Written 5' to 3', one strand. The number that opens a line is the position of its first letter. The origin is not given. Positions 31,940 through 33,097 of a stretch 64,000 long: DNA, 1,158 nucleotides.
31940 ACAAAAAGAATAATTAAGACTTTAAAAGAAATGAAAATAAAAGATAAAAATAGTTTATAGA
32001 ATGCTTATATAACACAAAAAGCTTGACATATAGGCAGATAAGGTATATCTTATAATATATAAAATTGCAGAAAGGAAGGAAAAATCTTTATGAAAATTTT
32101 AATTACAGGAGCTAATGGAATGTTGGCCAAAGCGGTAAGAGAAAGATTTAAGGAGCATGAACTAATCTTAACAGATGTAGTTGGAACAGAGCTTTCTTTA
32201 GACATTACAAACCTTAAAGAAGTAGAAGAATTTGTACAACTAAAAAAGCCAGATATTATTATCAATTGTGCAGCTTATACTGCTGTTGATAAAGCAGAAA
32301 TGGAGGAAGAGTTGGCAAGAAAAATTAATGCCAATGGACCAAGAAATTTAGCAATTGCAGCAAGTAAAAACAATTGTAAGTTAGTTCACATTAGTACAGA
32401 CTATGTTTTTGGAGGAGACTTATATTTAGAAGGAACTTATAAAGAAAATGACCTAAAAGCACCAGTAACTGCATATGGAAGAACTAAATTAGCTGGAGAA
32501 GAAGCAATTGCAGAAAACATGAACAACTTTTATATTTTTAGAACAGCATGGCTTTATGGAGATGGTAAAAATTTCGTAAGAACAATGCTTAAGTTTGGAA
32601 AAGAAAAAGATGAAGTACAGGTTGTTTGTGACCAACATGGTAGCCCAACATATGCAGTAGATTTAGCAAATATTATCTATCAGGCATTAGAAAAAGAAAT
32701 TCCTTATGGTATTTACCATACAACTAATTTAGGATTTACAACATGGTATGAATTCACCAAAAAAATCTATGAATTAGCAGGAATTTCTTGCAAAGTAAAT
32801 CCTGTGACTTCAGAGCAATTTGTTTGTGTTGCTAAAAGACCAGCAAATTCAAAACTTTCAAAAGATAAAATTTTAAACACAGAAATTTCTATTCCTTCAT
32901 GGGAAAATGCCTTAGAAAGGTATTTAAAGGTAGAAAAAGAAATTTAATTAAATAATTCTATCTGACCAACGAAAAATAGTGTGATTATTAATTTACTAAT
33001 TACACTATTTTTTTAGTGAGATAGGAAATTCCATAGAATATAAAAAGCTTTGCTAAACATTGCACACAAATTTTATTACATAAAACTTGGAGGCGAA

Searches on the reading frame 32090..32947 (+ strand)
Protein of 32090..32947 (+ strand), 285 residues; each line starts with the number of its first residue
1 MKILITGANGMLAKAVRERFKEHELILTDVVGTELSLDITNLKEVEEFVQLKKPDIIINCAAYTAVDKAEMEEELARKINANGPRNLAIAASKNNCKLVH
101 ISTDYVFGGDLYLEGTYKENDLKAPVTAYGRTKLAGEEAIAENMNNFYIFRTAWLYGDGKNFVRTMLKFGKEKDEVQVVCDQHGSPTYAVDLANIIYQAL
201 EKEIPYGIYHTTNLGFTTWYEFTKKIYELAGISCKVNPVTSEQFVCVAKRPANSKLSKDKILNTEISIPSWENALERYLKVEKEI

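Call 42: search_protein_families(library=pfam, proteins=[window:32090-32947:+], max_evalue=0.00001)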
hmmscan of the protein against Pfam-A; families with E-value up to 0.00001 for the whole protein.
window:32090-32947:+ (285 aa): 5 families
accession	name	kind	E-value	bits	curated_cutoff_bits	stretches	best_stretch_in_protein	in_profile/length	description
PF04321.23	RmlD_sub_bind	-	1.1e-93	313.8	27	1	1-280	1-283/287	RmlD substrate binding domain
PF01370.27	Epimerase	-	2.6e-23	83.1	20.9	1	3-202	1-227/240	NAD dependent epimerase/dehydratase family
PF16363.11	GDP_Man_Dehyd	-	1.5e-12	48.1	27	1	36-144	58-168/332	GDP-mannose 4,6 dehydratase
PF07993.18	NAD_binding_4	-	1.4e-08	34.7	20.1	1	28-157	68-209/258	Male sterility protein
PF02719.21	Polysacc_synt_2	-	1.1e-06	28.5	20.2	1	35-104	59-129/293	Polysaccharide biosynthesis protein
